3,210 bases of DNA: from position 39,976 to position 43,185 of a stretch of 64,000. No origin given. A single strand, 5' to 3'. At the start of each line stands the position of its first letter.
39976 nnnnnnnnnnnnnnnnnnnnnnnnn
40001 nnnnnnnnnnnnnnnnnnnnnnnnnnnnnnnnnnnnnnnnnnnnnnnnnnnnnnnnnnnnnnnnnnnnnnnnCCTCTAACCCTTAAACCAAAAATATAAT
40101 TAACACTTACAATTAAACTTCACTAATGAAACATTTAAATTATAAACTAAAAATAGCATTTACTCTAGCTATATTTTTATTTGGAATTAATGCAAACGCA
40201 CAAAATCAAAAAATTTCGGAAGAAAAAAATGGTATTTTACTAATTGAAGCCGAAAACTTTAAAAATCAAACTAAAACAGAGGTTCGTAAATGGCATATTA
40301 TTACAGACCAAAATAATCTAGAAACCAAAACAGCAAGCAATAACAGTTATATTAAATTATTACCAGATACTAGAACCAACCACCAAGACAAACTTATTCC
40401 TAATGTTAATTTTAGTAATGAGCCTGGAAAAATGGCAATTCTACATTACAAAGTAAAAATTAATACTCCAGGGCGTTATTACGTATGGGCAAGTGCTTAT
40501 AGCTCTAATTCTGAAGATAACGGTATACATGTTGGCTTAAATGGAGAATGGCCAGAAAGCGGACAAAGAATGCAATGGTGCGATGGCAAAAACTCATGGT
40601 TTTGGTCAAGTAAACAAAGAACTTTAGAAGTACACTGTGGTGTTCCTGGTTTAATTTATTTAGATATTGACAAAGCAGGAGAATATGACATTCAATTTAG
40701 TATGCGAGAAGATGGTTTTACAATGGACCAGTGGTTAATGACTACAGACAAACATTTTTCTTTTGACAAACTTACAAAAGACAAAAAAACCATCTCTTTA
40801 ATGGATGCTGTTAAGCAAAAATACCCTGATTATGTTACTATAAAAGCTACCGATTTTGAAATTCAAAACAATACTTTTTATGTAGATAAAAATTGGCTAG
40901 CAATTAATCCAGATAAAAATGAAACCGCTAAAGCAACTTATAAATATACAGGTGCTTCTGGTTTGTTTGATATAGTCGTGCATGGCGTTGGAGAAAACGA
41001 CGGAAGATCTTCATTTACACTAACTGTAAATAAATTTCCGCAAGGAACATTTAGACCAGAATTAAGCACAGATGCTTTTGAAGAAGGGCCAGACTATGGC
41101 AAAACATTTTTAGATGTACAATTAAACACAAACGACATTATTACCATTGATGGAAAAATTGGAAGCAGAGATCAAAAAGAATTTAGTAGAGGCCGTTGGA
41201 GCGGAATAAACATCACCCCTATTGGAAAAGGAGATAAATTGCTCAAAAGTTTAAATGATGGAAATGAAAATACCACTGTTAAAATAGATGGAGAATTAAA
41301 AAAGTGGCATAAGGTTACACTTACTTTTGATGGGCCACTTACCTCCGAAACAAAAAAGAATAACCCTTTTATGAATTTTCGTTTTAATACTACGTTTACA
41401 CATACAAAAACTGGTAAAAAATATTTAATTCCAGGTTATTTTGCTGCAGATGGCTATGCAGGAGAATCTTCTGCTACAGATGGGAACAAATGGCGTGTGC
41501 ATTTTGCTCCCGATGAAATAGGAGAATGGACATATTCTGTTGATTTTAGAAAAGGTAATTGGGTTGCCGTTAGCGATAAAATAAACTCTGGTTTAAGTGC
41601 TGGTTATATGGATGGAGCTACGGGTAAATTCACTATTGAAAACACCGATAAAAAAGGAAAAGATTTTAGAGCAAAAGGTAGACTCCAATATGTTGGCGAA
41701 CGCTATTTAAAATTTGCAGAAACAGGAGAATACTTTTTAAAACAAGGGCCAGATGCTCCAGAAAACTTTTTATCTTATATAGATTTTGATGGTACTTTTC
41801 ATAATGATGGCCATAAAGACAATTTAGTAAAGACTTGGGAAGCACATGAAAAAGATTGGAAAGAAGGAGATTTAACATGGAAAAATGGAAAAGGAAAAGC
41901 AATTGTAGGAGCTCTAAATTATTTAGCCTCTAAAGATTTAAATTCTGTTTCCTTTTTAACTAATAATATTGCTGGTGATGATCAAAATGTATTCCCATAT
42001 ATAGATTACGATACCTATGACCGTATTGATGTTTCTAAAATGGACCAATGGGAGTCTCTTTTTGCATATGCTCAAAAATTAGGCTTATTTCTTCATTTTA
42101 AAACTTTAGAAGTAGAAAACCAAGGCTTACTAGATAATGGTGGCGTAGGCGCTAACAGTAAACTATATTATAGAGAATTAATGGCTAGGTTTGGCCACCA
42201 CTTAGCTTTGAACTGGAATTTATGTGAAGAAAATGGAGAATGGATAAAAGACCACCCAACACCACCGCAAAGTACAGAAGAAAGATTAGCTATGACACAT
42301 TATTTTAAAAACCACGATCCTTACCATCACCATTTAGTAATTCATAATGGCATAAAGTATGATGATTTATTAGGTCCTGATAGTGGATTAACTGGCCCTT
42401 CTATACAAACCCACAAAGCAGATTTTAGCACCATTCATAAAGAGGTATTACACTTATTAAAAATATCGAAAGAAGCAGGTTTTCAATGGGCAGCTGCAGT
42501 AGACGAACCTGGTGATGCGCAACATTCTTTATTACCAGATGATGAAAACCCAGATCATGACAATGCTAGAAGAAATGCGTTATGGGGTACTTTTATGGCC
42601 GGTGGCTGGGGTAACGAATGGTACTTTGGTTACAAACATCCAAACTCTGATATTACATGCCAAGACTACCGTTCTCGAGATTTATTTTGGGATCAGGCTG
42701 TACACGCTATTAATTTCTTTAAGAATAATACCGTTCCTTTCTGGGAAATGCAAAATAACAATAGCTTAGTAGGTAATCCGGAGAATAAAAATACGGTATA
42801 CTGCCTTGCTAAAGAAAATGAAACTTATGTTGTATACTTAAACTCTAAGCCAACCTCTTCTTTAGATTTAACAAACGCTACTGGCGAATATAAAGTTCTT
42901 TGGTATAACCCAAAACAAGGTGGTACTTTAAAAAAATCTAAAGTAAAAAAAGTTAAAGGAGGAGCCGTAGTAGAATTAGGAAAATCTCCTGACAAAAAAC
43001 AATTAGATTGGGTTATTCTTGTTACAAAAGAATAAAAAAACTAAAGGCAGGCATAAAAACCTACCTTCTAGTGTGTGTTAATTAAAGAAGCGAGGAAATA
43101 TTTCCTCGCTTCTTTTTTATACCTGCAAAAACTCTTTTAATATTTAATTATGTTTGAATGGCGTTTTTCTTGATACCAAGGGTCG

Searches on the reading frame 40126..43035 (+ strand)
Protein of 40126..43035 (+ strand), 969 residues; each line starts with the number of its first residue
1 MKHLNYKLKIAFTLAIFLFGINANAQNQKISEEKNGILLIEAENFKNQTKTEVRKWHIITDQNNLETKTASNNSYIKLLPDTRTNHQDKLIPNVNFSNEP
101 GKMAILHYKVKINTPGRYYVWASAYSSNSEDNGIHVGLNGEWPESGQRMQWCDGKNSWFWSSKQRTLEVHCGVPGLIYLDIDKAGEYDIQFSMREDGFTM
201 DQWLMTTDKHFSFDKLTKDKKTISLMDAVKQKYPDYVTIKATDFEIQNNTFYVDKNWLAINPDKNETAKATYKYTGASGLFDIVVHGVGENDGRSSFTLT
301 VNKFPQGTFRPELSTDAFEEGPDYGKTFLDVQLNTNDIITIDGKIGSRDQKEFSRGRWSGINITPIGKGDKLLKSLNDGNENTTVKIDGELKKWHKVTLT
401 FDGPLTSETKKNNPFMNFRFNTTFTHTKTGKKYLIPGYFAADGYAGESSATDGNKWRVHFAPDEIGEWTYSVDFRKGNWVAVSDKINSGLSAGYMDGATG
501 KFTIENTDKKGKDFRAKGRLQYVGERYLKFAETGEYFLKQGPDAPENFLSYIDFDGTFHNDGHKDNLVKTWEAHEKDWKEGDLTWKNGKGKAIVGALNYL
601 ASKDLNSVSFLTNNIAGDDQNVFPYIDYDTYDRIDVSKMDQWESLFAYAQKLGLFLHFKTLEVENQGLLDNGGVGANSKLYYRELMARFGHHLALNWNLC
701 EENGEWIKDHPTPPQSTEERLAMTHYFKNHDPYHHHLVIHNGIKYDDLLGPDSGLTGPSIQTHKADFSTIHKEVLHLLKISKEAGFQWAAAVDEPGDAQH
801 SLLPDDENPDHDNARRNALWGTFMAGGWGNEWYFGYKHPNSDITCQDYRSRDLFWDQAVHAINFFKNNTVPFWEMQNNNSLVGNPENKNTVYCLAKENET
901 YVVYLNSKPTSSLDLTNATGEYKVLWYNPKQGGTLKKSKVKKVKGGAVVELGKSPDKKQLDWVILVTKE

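Call 3: search_protein_families(library=pfam, proteins=[window:40126-43035:+])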
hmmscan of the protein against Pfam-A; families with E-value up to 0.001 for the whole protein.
window:40126-43035:+ (969 aa): 3 families
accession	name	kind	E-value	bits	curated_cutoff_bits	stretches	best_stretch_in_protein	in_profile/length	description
PF16586.11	DUF5060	-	3.5e-19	69.3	27.2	1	391-474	2-69/70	Domain of unknown function (DUF5060)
PF12904.13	Collagen_bind_2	-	2.6e-08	34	22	1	879-966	4-91/92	Putative collagen-binding domain of a collagenase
PF17829.7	GH115_C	-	3.5e-05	24.1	24.1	0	33-208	4-161/172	Glycosyl hydrolase family 115 C-terminal domain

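Call 4: search_protein_families(library=ncbifam, proteins=[window:40126-43035:+])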
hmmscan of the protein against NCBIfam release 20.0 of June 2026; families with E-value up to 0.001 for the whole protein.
window:40126-43035:+ (969 aa): 0 families

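Call 28: search_solved_structures(query=window:40126-43035:+, max_evalue=1)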
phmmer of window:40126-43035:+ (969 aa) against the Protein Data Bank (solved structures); distinct sequences matched with E-value up to 1: 2.
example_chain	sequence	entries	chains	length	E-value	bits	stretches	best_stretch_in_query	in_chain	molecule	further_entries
6zj3_Lk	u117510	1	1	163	0.25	12.5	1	16-82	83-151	Ribosomal protein uL23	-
5wls_A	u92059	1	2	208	0.7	11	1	306-388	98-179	Pollen receptor-like kinase 3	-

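Call 63: find_homologous_proteins(query=window:40126-43035:+, max_evalue=1e-10)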
Query window:40126-43035:+ (969 aa): 2315 proteins with E <= 1e-10 among 8000 candidates; the best 120 are listed.
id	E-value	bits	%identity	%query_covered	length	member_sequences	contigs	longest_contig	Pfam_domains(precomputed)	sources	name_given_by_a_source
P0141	0.0e+0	2254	98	100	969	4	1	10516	PF16586.12,PF12904.14,PF17829.8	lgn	-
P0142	0.0e+0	1817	79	97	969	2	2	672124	PF16586.12,PF12904.14,PF17829.8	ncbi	-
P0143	0.0e+0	1728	75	98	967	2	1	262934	PF16586.12,PF12904.14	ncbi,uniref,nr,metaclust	ncbi:hypothetical protein A8C32_00560 [Flavivirga aquatica]|uniref:DUF5060 domain-containing protein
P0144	0.0e+0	1657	72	99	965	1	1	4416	PF16586.12,PF12904.14,PF17829.8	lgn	-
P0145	0.0e+0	1656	71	98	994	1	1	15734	PF16586.12,PF12904.14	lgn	-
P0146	0.0e+0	1652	71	98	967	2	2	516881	PF16586.12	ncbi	-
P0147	0.0e+0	1638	70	100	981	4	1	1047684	PF16586.12,PF12904.14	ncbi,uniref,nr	ncbi:DUF5060 domain-containing protein [uncultured Maribacter sp.]|uniref:DUF5060 domain-containing 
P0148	0.0e+0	1627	70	99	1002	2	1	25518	PF16586.12,PF12904.14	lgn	-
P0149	0.0e+0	1626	71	99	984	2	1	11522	PF16586.12,PF12904.14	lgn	-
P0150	0.0e+0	1611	70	100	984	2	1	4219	PF16586.12,PF12904.14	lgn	-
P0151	0.0e+0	1611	70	100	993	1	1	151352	PF16586.12,PF12904.14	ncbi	-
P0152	0.0e+0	1607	69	100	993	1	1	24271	PF16586.12,PF12904.14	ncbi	-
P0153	0.0e+0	1598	71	97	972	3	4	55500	PF16586.12,PF12904.14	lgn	-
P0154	0.0e+0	1597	70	97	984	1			PF16586.12,PF12904.14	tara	tara:strand:- start:2848 stop:5802 length:2955 start_codon:yes stop_codon:yes gene_type:complete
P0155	0.0e+0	1596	71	96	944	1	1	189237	PF16586.12,PF12904.14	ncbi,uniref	ncbi:DUF5060 domain-containing protein [Croceitalea marina]|uniref:DUF5060 domain-containing protein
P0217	0.0e+0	1209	55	98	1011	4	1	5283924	PF16586.12,PF12904.14,PF17829.8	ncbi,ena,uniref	ncbi:DUF5060 domain-containing protein [uncultured Draconibacterium sp.]|uniref:DUF5060 domain-conta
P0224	0.0e+0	1178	53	99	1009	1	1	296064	PF16586.12,PF12904.14,PF17829.8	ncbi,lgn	ncbi:MAG: DUF5060 domain-containing protein [Verrucomicrobiota bacterium]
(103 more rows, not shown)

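Call 65: find_encoding_contigs(protein=P0224, flank=10000, max_places=1)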
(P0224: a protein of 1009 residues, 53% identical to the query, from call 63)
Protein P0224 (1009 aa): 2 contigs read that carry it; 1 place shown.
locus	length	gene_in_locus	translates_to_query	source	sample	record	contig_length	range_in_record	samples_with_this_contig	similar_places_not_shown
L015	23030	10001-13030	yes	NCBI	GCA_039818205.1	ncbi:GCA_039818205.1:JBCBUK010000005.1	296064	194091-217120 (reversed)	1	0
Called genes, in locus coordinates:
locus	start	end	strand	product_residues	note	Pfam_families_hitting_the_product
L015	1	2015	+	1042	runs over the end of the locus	PF00884:Sulfatase, PF13229:Beta_helix (weak)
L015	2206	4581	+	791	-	PF13377:Peripla_BP_3, PF12833:HTH_18, PF13377:Peripla_BP_3, PF00165:HTH_AraC (weak), PF12833:HTH_18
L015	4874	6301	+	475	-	PF01408:GFO_IDH_MocA, PF19051:GFO_IDH_MocA_C2 (weak)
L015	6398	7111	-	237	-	-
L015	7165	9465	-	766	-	PF15892:BNR_4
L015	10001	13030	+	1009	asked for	PF17829:GH115_C (faint), PF16586:DUF5060, PF12904:Collagen_bind_2 (faint)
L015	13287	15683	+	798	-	PF18582:HZS_alpha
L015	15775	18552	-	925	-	PF18206:Porphyrn_cat_1, PF18040:BPA_C, PF02368:Big_2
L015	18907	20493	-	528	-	PF14100:DUF6807, PF06283:ThuA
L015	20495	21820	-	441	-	PF01408:GFO_IDH_MocA, PF19051:GFO_IDH_MocA_C2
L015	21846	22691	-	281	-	PF01261:AP_endonuc_2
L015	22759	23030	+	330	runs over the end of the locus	PF07883:Cupin_2 (weak), PF02311:AraC_binding (weak), PF12833:HTH_18, PF00165:HTH_AraC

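Call 66: find_encoding_contigs(protein=P0217, flank=10000, max_places=1)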
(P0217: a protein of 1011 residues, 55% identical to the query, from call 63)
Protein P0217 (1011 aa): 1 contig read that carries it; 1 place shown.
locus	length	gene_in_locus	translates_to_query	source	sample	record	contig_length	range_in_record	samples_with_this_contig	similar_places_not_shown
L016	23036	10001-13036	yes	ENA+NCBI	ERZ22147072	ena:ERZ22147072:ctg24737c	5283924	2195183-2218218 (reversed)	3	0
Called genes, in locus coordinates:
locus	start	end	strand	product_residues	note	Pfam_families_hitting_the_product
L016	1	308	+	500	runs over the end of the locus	PF07632:Sde182_NH-like, PF21027:Sde0182_C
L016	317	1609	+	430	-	PF13378:MR_MLE_C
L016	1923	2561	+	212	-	PF00392:GntR, PF07729:FCD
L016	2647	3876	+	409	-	PF00083:Sugar_tr (weak), PF07690:MFS_1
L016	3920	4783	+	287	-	PF01261:AP_endonuc_2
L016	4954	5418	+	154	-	PF02502:LacAB_rpiB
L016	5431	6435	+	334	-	PF02733:Dak1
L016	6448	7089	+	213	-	PF02734:Dak2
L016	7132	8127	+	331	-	PF01261:AP_endonuc_2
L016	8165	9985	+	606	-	PF16586:DUF5060, PF12904:Collagen_bind_2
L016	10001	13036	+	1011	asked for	PF17829:GH115_C (faint), PF16586:DUF5060, PF12904:Collagen_bind_2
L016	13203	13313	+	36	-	-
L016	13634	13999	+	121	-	-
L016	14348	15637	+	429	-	-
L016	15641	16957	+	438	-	PF00501:AMP-binding, PF14535:AMP-binding_C_2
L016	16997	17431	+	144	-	PF01842:ACT (faint), PF13291:ACT_4 (faint), PF19571:ACT_8, PF22629:ACT_AHAS_ss (faint)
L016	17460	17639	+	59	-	PF28215:Symport_access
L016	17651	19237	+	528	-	PF00474:SSF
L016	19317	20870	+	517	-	PF00474:SSF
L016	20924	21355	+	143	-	PF19571:ACT_8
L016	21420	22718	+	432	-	PF00501:AMP-binding, PF14535:AMP-binding_C_2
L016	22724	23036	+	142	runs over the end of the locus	PF01842:ACT (weak), PF13291:ACT_4 (faint), PF19571:ACT_8, PF22629:ACT_AHAS_ss (faint)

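Call 78: search_protein_families(library=ncbifam, proteins=[L016:317-1609:+, L016:3920-4783:+, L016:4954-5418:+, L016:5431-6435:+, L016:6448-7089:+, L016:7132-8127:+], max_evalue=1e-8)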
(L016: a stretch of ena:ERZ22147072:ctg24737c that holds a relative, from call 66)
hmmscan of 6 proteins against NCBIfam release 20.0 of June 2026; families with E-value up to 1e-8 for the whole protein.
L016:317-1609:+ (430 aa): 8 families
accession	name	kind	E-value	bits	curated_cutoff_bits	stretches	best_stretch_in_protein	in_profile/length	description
NF040790.2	glucon_galact_dh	equivalog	4.7e-30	104.7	750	1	74-427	27-371/390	bifunctional D-gluconate/D-galactonate dehydratase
NF040866.1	AraD_Arch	equivalog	4.9e-29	101.5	650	1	102-426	65-370/372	arabinonate dehydratase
NF010624.0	PRK14017.1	equivalog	1.6e-28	99.9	311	1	104-425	47-360/382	galactonate dehydratase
NF011968.0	PRK15440.1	equivalog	1.3e-21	77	393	1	96-385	81-348/395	L-rhamnonate dehydratase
NF047820.1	TalGalacDh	equivalog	5.7e-17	61.7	500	1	102-350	69-305/371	L-talarate/galactarate dehydratase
TIGR02534.1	mucon_cyclo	subfamily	4e-11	42.6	334.95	1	102-425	67-365/368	muconate/chloromuconate family cycloisomerase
NF043051.1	ManoateDhtManD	equivalog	1.8e-10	40.2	550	0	228-421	192-379/403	D-mannonate dehydratase ManD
NF011654.0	PRK15072.1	subfamily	1.1e-09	37.7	430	0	227-351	192-316/404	D-galactonate dehydratase family protein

L016:3920-4783:+ (287 aa): 1 family
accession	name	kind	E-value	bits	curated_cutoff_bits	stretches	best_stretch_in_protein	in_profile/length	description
NF007360.0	PRK09856.1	equivalog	2.9e-10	40.1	305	1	18-243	16-245/276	fructoselysine 3-epimerase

L016:4954-5418:+ (154 aa): 11 families
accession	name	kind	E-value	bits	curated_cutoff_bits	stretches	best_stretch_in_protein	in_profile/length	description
NF004051.0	PRK05571.1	subfamily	1.9e-47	160.8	135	1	1-146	2-147/149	ribose-5-phosphate isomerase B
NF051858.1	EryPhIsonDerIRhiz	equivalog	5e-45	153.3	240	1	1-146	1-148/150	D-erythrulose-4-phosphate isomerase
TIGR00689.1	rpiB_lacA_lacB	subfamily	9.5e-37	126.1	88.3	1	3-146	1-144/145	RpiB/LacA/LacB family sugar-phosphate isomerase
TIGR01120.1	rpiB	equivalog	1.2e-33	116.1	138.65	1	2-143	1-141/143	ribose 5-phosphate isomerase B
TIGR02133.1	RPI_actino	equivalog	2.2e-32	111.9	168.2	1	1-132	1-132/148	ribose-5-phosphate isomerase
NF006381.0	PRK08622.1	equivalog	4.4e-26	91.7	234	1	1-148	1-148/171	galactose-6-phosphate isomerase subunit LacB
NF006380.0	PRK08621.1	equivalog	2.3e-21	76.7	164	1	1-133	1-130/142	galactose-6-phosphate isomerase subunit LacA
TIGR01119.1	lacB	equivalog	2.4e-21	76.2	312.55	1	1-145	1-145/171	galactose-6-phosphate isomerase subunit LacB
NF009258.0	PRK12615.1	equivalog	1.9e-20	73.4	325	1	1-146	1-146/171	galactose-6-phosphate isomerase subunit LacB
TIGR01118.1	lacA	equivalog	7.2e-17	61.8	181.1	1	1-135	1-132/141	galactose-6-phosphate isomerase subunit LacA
NF009257.0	PRK12613.1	equivalog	2.8e-16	59.9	243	1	1-137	1-133/141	galactose-6-phosphate isomerase subunit LacA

L016:5431-6435:+ (334 aa): 4 families
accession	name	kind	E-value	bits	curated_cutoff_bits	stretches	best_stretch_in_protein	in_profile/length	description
NF011049.0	PRK14479.1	subfamily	2.2e-126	422.7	492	1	1-330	1-328/568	dihydroxyacetone kinase family protein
TIGR02363.1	dhaK1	equivalog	5.2e-106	354.4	406.25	1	1-327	1-327/329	dihydroxyacetone kinase subunit DhaK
TIGR02361.1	dak_ATP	equivalog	1.5e-77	261.5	574.95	1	2-328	1-342/583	glycerone kinase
TIGR02362.1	dhaK1b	equivalog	7.4e-66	222.5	413.25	1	4-315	2-311/326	DhaKLM operon coactivator DhaQ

L016:6448-7089:+ (213 aa): 5 families
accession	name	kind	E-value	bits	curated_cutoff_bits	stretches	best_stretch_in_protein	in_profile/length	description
NF011049.0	PRK14479.1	subfamily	6.3e-54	183.5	492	1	11-207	366-565/568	dihydroxyacetone kinase family protein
TIGR02365.1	dha_L_ycgS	equivalog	1.9e-49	168.1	138.3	1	12-205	4-195/196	dihydroxyacetone kinase subunit DhaL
TIGR02361.1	dak_ATP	equivalog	9.2e-31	107.1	574.95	1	7-204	383-582/583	glycerone kinase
NF038248.1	FakA_VfrB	equivalog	2.8e-13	49.2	975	1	34-177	34-177/549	fatty acid kinase catalytic subunit FakA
TIGR03599.1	YloV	subfamily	1.2e-10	40.5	396.1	1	34-207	27-192/530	DAK2 domain fusion protein YloV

L016:7132-8127:+ (331 aa): 0 families

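Call 79: predict_structure(alignment_id=A2)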
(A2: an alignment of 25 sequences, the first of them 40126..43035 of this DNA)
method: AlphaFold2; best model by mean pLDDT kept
length: 969 residues; sequences in the alignment: 25
mean_pLDDT: 71.2   pTM: 0.43
mean pLDDT of the five models: 71.2, 67.3, 65.0, 61.7, 60.6
residues with pLDDT >= 90: 182; 70-90: 373; 50-70: 238; < 50: 176
segments of 3 or more residues with pLDDT < 50: 1-3, 21-28, 128-130, 215-222, 378-382, 445-450, 524-526, 538-570, 612-634, 661-664, 666-668, 670-681, 692-709, 737-756, 795-803, 835-847
pLDDT, mean of each block of 10 residues (from residue 1): 58 67 43 82 80 70 73 77 57 70 84 90 68 79 80 65 66 78 91 73 85 48 70 87 90 89 90 92 91 88 90 70 88 94 84 87 91 65 68 82 76 78 90 82 50 79 89 79 64 75 80 59 57 60 39 30 34 74 76 79 69 42 42 50 77 70 49 38 56 44 44 57 63 50 43 50 69 80 63 48 53 77 79 45 43 70 87 88 88 95 91 94 93 88 94 84 93
secondary structure, 60 per line:
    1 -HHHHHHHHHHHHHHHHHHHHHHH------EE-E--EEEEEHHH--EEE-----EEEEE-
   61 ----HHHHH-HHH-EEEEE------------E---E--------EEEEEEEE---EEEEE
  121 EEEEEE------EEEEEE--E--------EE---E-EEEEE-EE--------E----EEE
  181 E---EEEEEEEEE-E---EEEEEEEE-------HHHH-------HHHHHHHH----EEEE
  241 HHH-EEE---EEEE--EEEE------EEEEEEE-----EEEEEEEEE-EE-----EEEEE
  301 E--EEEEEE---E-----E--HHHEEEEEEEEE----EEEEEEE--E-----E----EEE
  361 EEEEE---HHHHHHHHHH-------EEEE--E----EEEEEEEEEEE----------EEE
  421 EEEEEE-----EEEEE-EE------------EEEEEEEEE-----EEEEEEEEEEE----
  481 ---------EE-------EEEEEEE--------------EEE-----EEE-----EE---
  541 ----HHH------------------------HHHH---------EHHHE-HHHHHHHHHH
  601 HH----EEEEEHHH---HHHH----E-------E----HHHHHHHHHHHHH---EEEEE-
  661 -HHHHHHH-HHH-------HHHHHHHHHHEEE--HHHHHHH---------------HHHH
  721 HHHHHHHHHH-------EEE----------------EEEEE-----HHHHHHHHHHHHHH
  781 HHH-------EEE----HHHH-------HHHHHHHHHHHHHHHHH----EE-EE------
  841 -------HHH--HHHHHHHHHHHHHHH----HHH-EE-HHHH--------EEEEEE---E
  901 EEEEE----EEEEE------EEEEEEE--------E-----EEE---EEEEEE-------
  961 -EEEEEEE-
elements in order (helices of 4 or more, strands of 3 or more residues): H2-24 E37-41 E47-49 E55-59 H65-69 E75-79 E105-112 E116-126 E133-138 E157-161 E178-181 E185-193 E199-206 H214-217 H225-232 E237-240 E245-247 E251-254 E257-260 E267-273 E279-287 E296-301 E304-309 E325-333 E338-344 E358-365 H369-378 E386-389 E397-407 E418-426 E432-436 E452-460 E466-476 E499-505 E520-522 E528-530 H572-575 H591-602 E607-611 H618-621 H639-651 E655-659 H662-668 H680-689 E690-692 H695-701 H717-730 E738-740 E757-761 H767-783 E791-793 H798-801 H809-825 H853-867 H879-882 E891-896 E900-905 E910-914 E921-927 E942-944 E948-953 E962-968

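Call 81: fold_search(model_id=the predicted structure, library=pdb)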
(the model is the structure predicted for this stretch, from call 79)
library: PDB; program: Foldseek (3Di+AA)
matches with E <= 10: 1515; with E <= 0.001: 93
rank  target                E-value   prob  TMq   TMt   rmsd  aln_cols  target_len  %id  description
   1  4n0r_A                7.1e-14  1.00  0.26  0.46  19.8       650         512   15  Crystal structure of a putative glycoside hydrolase (BVU_0362) from Bacteroides vulgatus ATCC 8482 at 1.80 A resolutio (released 2013-10-23)
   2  4n0r_B                2.9e-13  1.00  0.25  0.43  20.4       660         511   15  Crystal structure of a putative glycoside hydrolase (BVU_0362) from Bacteroides vulgatus ATCC 8482 at 1.80 A resolutio (released 2013-10-23)
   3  9gpe_A                3.7e-13  1.00  0.26  0.41  20.7       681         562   14  ManDH5 E303Q in complex with mannotetraose after co-crystalliztion with mannotetraose at 1.6 angstroms resolution a be (released 2025-09-17)
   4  9gmj                  2.0e-12  1.00  0.26  0.41  20.8       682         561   14  The crystal structure of ManDH5 Selenomethionine derivative at 1.6 Angstroms resolution - a beta-D-Mannanase of GH5 fami (released 2025-09-10)
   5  9gpa                  2.3e-12  1.00  0.25  0.40  21.0       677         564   14  ManDH5- a beta-D-Mannanase of GH5 family from Dictyoglomus thermophilium (released 2025-09-17)
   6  5x7o_A                1.5e-09  1.00  0.12  0.10  20.1       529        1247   11  Crystal structure of Paenibacillus sp. 598K alpha-1,6-glucosyltransferase (released 2017-07-26)
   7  4qfu_F                3.1e-09  1.00  0.27  0.51  11.3       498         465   15  Crystal structure of a glycoside hydrolase family 5 (BVU_2644) from Bacteroides vulgatus ATCC 8482 at 1.90 A resolutio (released 2014-07-02)
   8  4qfu_H                4.0e-09  1.00  0.27  0.51  17.7       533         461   15  Crystal structure of a glycoside hydrolase family 5 (BVU_2644) from Bacteroides vulgatus ATCC 8482 at 1.90 A resolutio (released 2014-07-02)
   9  4qfu_J                4.2e-09  1.00  0.27  0.52  17.5       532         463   15  Crystal structure of a glycoside hydrolase family 5 (BVU_2644) from Bacteroides vulgatus ATCC 8482 at 1.90 A resolutio (released 2014-07-02)
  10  4qfu_G                5.4e-09  1.00  0.27  0.51  17.5       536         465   14  Crystal structure of a glycoside hydrolase family 5 (BVU_2644) from Bacteroides vulgatus ATCC 8482 at 1.90 A resolutio (released 2014-07-02)
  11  4qfu_C                6.9e-09  1.00  0.27  0.52  17.5       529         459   15  Crystal structure of a glycoside hydrolase family 5 (BVU_2644) from Bacteroides vulgatus ATCC 8482 at 1.90 A resolutio (released 2014-07-02)
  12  4qfu_B                7.6e-09  1.00  0.27  0.51  10.5       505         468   15  Crystal structure of a glycoside hydrolase family 5 (BVU_2644) from Bacteroides vulgatus ATCC 8482 at 1.90 A resolutio (released 2014-07-02)
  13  5msy_B                8.0e-09  1.00  0.26  0.51   8.4       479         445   14  Glycoside hydrolase BT_1012 (released 2017-03-22)
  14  4qfu_A                8.0e-09  1.00  0.27  0.52  17.6       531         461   15  Crystal structure of a glycoside hydrolase family 5 (BVU_2644) from Bacteroides vulgatus ATCC 8482 at 1.90 A resolutio (released 2014-07-02)
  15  3kzs_B                8.9e-09  1.00  0.28  0.53  17.4       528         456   15  Crystal structure of glycosyl hydrolase family 5 (NP_809925.1) from BACTEROIDES THETAIOTAOMICRON VPI-5482 at 2.10 A re (released 2010-12-29)
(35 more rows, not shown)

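Call 101: search_solved_structures(query=A2, max_evalue=1, show_alignments=2)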
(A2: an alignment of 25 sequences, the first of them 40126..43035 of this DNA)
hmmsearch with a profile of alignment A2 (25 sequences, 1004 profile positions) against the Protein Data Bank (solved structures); distinct sequences matched with E-value up to 1: 1.
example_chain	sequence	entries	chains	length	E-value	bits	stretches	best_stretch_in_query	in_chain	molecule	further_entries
2yhf_A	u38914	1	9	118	0.32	12.1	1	380-449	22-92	C-TYPE LECTIN DOMAIN FAMILY 5 MEMBER A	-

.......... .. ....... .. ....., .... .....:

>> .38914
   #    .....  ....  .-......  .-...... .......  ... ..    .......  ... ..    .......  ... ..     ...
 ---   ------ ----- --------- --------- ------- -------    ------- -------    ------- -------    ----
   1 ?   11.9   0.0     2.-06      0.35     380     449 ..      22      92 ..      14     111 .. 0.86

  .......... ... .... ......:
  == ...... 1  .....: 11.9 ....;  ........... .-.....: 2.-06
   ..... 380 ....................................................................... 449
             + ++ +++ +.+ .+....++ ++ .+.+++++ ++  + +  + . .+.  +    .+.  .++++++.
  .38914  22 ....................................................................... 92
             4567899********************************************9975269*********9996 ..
